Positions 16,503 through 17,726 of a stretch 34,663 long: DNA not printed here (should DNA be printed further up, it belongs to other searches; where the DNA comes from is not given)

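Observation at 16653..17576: Phage-encoded RdgC homolog close to the enterobacterial protein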

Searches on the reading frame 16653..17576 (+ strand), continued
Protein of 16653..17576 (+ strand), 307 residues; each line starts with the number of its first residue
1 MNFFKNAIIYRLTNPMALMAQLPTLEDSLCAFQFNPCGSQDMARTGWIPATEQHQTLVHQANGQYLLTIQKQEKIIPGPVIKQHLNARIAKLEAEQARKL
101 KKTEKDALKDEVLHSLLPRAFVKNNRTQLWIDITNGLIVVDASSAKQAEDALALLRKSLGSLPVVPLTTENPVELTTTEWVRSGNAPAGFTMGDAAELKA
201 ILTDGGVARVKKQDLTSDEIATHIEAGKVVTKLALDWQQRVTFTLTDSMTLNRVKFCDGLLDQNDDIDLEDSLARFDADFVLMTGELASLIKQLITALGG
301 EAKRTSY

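Call 17: find_related_loci(query=window:16653-17573:+, collection=genome_contigs, flank=3000)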
Query window:16653-17573:+ (307 aa) in genome_contigs; peptide patterns used: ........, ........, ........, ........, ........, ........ (x = any residue, [..] = any of these).
337 stretches matched a pattern; 166 encode a relative of the query (tblastn E <= 1e-3); the best 80 are kept; 80 distinct loci.
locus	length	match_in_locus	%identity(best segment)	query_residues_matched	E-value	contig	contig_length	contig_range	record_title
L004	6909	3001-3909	65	1-304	3e-132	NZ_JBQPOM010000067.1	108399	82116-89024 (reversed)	Vagococcus sp. WN89Y soapdenovo_K_127_67, whole genome shotgun sequence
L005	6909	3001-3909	65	1-304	2e-131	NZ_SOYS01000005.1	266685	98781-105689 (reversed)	Cedecea colo strain ZA scaffold_4, whole genome shotgun sequence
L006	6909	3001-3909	65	1-304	4e-131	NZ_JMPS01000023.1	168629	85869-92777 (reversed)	Yokenella regensburgei ATCC 49455 GYRE.assembly.024, whole genome shotgun sequence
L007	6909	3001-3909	65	1-304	6e-131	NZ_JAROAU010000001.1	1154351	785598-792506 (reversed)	Kosakonia cowanii strain 282A-S69 282A_S69_1, whole genome shotgun sequence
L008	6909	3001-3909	66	1-304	2e-130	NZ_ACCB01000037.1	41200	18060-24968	Yersinia aldovae ATCC 35236 contig00244, whole genome shotgun sequence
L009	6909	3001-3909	65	1-304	3e-130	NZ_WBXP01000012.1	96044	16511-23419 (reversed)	Shimwellia pseudoproteus strain DSM 3038 DSM3038_12, whole genome shotgun sequence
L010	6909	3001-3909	66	1-304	2e-130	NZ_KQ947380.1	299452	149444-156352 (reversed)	Entomohabitans teleogrylli strain SCU-B244 scaffold6, whole genome shotgun sequence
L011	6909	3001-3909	65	1-304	3e-130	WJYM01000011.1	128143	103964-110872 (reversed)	Enterobacteriaceae bacterium RIT691 11, whole genome shotgun sequence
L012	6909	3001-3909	64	1-304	3e-130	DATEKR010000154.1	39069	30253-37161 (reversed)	MAG TPA_asm: Enterobacteriaceae bacterium isolate SMAG_U8895 k141_2080981, whole genome shotgun sequence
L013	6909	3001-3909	64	1-304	3e-130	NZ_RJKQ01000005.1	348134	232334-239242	Enterobacter sp. BIGb0383 Ga0304806_105, whole genome shotgun sequence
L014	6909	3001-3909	66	1-304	5e-130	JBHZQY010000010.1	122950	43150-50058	Erwiniaceae bacterium CAU 1747 contig10, whole genome shotgun sequence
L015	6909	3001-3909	65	1-304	4e-130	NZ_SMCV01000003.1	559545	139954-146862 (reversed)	Raoultella sp. BIGb0138 Ga0304797_103, whole genome shotgun sequence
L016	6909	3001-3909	65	1-304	1e-129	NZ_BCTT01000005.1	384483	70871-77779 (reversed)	Serratia grimesii NBRC 13537, whole genome shotgun sequence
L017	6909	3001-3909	65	1-304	6e-130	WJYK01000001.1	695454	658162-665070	Enterobacteriaceae bacterium RIT693 1, whole genome shotgun sequence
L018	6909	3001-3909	65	1-304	1e-129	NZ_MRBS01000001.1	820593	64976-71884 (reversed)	Pantoea sp. 1.19 scaffold1.1, whole genome shotgun sequence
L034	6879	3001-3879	65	4-302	9e-129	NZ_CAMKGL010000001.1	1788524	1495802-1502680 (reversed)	Serratia quinivorans isolate 6bc90734-a76c-11e8-a962-3c4a9275d6c8 ERS2677028SCcontig000001, whole genome shotgun sequenc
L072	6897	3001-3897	61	4-305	6e-124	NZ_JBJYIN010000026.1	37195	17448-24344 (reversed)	Pectobacterium sp. B1J-3 Scaffold26, whole genome shotgun sequence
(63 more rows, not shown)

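Call 20: get_annotated_region(hit=H54, flank=2000)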
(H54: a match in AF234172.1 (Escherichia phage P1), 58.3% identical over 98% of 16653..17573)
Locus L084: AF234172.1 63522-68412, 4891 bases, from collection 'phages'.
description: Escherichia phage P1 mod749::IS5 c1.100 mutant, complete genome.
organism: Escherichia phage P1 (NCBI taxid 2886926)
taxonomy: Viruses; Duplodnaviria; Heunggongvirae; Uroviricota; Caudoviricetes; Punavirus; Punavirus P1
host: -; source: -; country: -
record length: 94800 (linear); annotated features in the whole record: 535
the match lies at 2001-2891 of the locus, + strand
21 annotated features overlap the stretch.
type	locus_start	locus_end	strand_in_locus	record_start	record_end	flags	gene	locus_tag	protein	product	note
misc_feature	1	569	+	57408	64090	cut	-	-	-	-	100 pct identical (0 gaps) to region of repA and par genes of P1 contained in P1 based cloning vector pPAC4 [GenBank ...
misc_feature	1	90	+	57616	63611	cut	-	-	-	-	99 pct identical (10 gaps) to fragment of P1 sequence deposited as locus PP1REP in GenBank Accession Number K02380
misc_feature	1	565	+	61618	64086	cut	-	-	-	-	99 pct identical (4 gaps) to repA region of P1 in P1 based vector pYLTAC7 [GenBank Accession Number AB020028] at nt ...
CDS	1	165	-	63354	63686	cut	mlp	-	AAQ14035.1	Mlp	membrane lipoprotein precursor, by homology; possibly involved in regulation of lysis (by homology); region of aa 24-90 ...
CDS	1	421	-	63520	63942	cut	ppfA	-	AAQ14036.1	PpfA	possible periplasmic function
CDS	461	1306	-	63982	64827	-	upfB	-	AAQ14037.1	UpfB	unknown protein function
regulatory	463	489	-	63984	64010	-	-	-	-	promoter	predicted sigma 70 promoter P1ppfA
regulatory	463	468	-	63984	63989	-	-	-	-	minus_10_signal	P1ppfA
regulatory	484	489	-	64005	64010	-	-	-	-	minus_35_signal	P1ppfA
regulatory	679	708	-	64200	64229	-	-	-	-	promoter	predicted sigma 70 promoter P2ppfA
regulatory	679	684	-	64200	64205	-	-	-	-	minus_10_signal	P2ppfA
regulatory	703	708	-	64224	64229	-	-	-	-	minus_35_signal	P2ppfA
CDS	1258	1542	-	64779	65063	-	upfC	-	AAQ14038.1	UpfC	unknown protein function; region of aa 10-93 31 pct identical to region of aa 10-96 of phage T4 product of ORF5.4 ...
misc_feature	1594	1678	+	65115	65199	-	-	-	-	-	100 pct identical (0 gaps) to fragment of P1 sequence deposited as locus PP1OP68A in GenBank Accession Number M25413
protein_bind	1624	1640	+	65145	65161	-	-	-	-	phage repressor C1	monovalent C1-controlled operator Odmt; corresponds to former Op68; 100 pct identical to Op68 at nt 41..57 of P1 ...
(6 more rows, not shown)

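Call 21: get_annotated_region(hit=H53, flank=4000)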
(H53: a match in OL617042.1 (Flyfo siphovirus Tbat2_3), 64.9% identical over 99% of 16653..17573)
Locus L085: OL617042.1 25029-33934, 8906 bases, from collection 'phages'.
description: Flyfo siphovirus Tbat2_3, complete genome.
organism: Flyfo siphovirus Tbat2_3 (NCBI taxid 2907288)
taxonomy: Viruses; Duplodnaviria; Heunggongvirae; Uroviricota; Caudoviricetes
host: Pteropus tonganus; source: feces; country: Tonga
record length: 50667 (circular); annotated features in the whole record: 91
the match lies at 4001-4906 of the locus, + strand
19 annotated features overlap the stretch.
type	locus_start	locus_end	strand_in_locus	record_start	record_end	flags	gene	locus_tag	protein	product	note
CDS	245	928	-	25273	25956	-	-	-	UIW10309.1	Helix-turn-helix protein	-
CDS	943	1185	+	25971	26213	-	-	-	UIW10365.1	helix-turn-helix domain-containing protein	-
CDS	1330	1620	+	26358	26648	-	-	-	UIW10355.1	CII protein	Bacteriophage CII protein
CDS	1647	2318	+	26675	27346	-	-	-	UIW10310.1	hypothetical protein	-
CDS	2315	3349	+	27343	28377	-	-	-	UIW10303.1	replication protein O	Bacteriophage replication protein O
CDS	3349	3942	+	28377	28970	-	-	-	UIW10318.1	protein of unknown function DUF6475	-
CDS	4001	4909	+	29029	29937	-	-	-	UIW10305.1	putative exonuclease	putative exonuclease, RdgC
CDS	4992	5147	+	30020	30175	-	-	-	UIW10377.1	hypothetical protein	-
CDS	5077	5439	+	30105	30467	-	-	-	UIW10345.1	hypothetical protein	-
CDS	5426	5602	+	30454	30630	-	-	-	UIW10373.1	hypothetical protein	-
CDS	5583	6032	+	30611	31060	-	-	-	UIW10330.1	protein of unknown function DUF1367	-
CDS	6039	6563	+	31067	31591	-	-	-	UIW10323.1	DNA N-6-adenine-methyltransferase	DNA N-6-adenine-methyltransferase (Dam)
CDS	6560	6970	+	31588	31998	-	-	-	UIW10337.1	hypothetical protein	-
CDS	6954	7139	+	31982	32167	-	-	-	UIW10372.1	NinF protein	-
CDS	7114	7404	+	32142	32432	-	-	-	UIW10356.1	protein of unknown function DUF1364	-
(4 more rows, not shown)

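Call 22: get_annotated_region(hit=H57, flank=1000)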
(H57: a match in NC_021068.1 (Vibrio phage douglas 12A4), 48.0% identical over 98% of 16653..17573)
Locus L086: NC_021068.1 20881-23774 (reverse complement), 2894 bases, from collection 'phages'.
description: Vibrio phage douglas 12A4 genomic sequence.
organism: Vibrio phage douglas 12A4 (NCBI taxid 573171)
taxonomy: Viruses; Duplodnaviria; Heunggongvirae; Uroviricota; Caudoviricetes
host: Vibrio fischeri 12A4; source: Atlantic: Ipswich Bay; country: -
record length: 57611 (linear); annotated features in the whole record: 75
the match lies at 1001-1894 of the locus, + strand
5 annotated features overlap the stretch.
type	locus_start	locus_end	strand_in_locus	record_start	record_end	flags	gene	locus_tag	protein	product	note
CDS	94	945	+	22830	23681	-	-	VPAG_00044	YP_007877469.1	hypothetical protein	-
CDS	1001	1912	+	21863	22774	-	-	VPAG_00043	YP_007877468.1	exonuclease recombination-associated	-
CDS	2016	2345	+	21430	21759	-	-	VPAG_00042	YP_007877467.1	hypothetical protein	-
CDS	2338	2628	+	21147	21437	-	-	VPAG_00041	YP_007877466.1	hypothetical protein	-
CDS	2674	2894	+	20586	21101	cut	-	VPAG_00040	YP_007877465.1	hypothetical protein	-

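Call 36: search_protein_families(library=phrogs, proteins=[window:16653-17573:+], max_evalue=0.001)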
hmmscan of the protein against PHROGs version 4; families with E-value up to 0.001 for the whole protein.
window:16653-17573:+ (307 aa): 3 families
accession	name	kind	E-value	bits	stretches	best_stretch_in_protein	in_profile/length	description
phrog_724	-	DNA, RNA and nucleotide metabolism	3.4e-127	424.9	1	1-304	3-302/312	exonuclease recombination-associated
phrog_21369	-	unknown function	2.5e-70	236.3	1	151-304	1-154/154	-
phrog_13439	-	unknown function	4.4e-68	229.5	1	2-182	3-180/181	-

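Call 63: search_protein_families(library=pfam, proteins=[L034:2989-4128:+, L072:2989-4134:+, L034:1443-2498:+, L034:2230-2982:+, L034:4128-4472:+, L034:4472-5350:+, L072:1189-2184:+, L072:4134-4952:+, L072:5161-6072:+], max_evalue=0.001)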
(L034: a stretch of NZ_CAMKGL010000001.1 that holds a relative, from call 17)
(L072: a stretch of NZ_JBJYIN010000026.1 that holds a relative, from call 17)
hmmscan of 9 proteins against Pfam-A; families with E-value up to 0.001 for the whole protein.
L034:2989-4128:+ (380 aa): 2 families
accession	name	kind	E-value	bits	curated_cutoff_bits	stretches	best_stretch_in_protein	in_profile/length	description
PF04381.17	RdgC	-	1.8e-114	382.5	25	1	5-296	3-298/298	Putative exonuclease, RdgC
PF09397.16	FtsK_gamma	-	7.2e-23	80.5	30.6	1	316-374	3-61/63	Ftsk gamma domain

L072:2989-4134:+ (382 aa): 2 families
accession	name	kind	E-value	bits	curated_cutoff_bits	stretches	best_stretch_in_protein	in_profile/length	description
PF04381.17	RdgC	-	5.5e-113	377.6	25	1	5-299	3-298/298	Putative exonuclease, RdgC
PF09397.16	FtsK_gamma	-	4.9e-22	77.9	30.6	1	314-377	2-62/63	Ftsk gamma domain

L034:1443-2498:+ (352 aa): 1 family
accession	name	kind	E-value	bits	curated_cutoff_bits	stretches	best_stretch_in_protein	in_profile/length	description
PF17948.6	DnaT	-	3.6e-16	59.1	25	1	195-258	1-62/69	DnaT DNA-binding domain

L034:2230-2982:+ (251 aa): 1 family
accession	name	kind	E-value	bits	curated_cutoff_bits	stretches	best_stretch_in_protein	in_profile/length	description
PF06992.16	Phage_lambda_P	-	3.2e-19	69.7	26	1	58-204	13-162/162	Replication protein P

L034:4128-4472:+ (115 aa): 1 family
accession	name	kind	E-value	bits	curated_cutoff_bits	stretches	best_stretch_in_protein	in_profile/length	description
PF07201.16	HrpJ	-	0.00083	20.1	25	1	29-91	42-104/166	HrpJ-like domain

L034:4472-5350:+ (293 aa): 1 family
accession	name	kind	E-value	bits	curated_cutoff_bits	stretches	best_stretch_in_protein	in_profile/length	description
PF05869.16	Dam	-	3.1e-42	144.6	28.1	1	21-202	2-167/169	DNA N-6-adenine-methyltransferase (Dam)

L072:1189-2184:+ (332 aa): 2 families
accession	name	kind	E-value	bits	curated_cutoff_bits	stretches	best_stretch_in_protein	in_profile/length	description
PF13730.12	HTH_36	-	6.2e-13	48.8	25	1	33-86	2-55/55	Helix-turn-helix domain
PF00392.27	GntR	-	3.9e-05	23.7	27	1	57-92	25-60/64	Bacterial regulatory proteins, gntR family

L072:4134-4952:+ (273 aa): 1 family
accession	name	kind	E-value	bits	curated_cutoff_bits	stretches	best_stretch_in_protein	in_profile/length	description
PF02086.21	MethyltransfD12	-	1e-18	68.4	22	1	11-236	1-240/253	D12 class N6 adenine-specific DNA methyltransferase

L072:5161-6072:+ (304 aa): 1 family
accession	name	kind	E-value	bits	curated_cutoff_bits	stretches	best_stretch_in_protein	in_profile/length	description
PF05869.16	Dam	-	4e-42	144.2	28.1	1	38-218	3-167/169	DNA N-6-adenine-methyltransferase (Dam)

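Call 69: find_related_loci(query=window:16653-17573:+, collection=viral_contigs, flank=3000)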
Query window:16653-17573:+ (307 aa) in viral_contigs; peptide patterns used: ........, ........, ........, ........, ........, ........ (x = any residue, [..] = any of these).
93 stretches matched a pattern; 59 encode a relative of the query (tblastn E <= 1e-3); 59 distinct loci.
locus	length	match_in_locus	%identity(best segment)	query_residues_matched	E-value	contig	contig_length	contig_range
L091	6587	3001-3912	95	1-304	0e+0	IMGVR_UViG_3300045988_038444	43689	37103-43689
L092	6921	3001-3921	94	1-307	0e+0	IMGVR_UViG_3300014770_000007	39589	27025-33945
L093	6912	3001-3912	95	1-304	0e+0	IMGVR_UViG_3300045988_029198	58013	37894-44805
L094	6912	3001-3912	95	1-304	0e+0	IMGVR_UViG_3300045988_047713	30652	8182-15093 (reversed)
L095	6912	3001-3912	94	1-304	0e+0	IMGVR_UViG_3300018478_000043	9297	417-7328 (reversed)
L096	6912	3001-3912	81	1-304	4e-170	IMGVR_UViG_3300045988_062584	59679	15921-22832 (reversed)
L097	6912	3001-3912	80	1-304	1e-169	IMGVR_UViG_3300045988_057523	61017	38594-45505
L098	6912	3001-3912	79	1-304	5e-165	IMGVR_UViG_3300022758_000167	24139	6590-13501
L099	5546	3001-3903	65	1-304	1e-132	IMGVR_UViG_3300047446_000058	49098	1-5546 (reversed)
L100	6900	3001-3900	66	3-305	2e-130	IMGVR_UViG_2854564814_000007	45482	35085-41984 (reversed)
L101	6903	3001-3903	66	1-304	2e-130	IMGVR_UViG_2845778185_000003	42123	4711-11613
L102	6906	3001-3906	63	4-304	6e-128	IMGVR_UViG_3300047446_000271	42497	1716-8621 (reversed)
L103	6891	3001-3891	64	4-306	3e-128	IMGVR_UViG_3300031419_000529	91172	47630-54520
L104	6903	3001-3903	65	3-306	3e-128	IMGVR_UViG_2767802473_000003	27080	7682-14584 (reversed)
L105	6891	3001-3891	63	4-306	1e-127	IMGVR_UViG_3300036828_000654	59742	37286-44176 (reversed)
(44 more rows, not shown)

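Call 75: find_encoding_contigs(protein=window:16653-17576:+, flank=3000, max_places=4)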
Protein window:16653-17576:+ (307 aa): 4 contigs read that carry it; 1 place shown.
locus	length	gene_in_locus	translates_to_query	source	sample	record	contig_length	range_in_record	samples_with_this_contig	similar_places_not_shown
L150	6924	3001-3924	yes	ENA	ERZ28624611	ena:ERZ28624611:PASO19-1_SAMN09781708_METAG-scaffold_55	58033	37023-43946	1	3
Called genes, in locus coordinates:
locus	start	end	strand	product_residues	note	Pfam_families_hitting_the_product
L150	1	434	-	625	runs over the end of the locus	-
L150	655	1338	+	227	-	-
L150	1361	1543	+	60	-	-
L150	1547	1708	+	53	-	-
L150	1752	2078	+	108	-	PF17593:DUF5490 (weak)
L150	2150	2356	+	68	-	-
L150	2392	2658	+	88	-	-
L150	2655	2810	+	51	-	-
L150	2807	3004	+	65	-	-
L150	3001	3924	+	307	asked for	PF04381:RdgC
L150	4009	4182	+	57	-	-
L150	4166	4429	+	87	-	-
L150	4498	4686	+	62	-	-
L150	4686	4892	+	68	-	-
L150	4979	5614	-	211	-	-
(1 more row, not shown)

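Call 81: predict_structure(alignment_id=A1)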
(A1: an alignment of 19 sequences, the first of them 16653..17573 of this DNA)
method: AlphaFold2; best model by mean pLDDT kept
length: 307 residues; sequences in the alignment: 19
mean_pLDDT: 51.8   pTM: 0.39
mean pLDDT of the five models: 51.8, 49.6, 39.9, 38.9, 36.2
residues with pLDDT >= 90: 2; 70-90: 66; 50-70: 77; < 50: 162
segments of 3 or more residues with pLDDT < 50: 1-5, 34-50, 168-307
pLDDT, mean of each block of 10 residues (from residue 1): 50 68 65 45 43 66 71 65 83 88 81 71 68 68 66 72 55 29 33 37 31 35 30 27 27 35 43 42 39 36 27
secondary structure, 60 per line:
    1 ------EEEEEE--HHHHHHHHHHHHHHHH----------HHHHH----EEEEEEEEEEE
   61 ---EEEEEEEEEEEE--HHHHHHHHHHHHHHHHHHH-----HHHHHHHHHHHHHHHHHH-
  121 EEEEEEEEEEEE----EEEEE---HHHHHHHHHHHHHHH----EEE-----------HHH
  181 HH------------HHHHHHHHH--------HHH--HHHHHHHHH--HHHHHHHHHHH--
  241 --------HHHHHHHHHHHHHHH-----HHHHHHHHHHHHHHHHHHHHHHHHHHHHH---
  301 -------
elements in order: E7-12 H15-30 H41-45 E50-60 E64-75 H78-96 H102-119 E121-132 E137-141 H145-159 E164-166 H178-182 H195-203 H217-225 H228-238 H249-263 H269-297
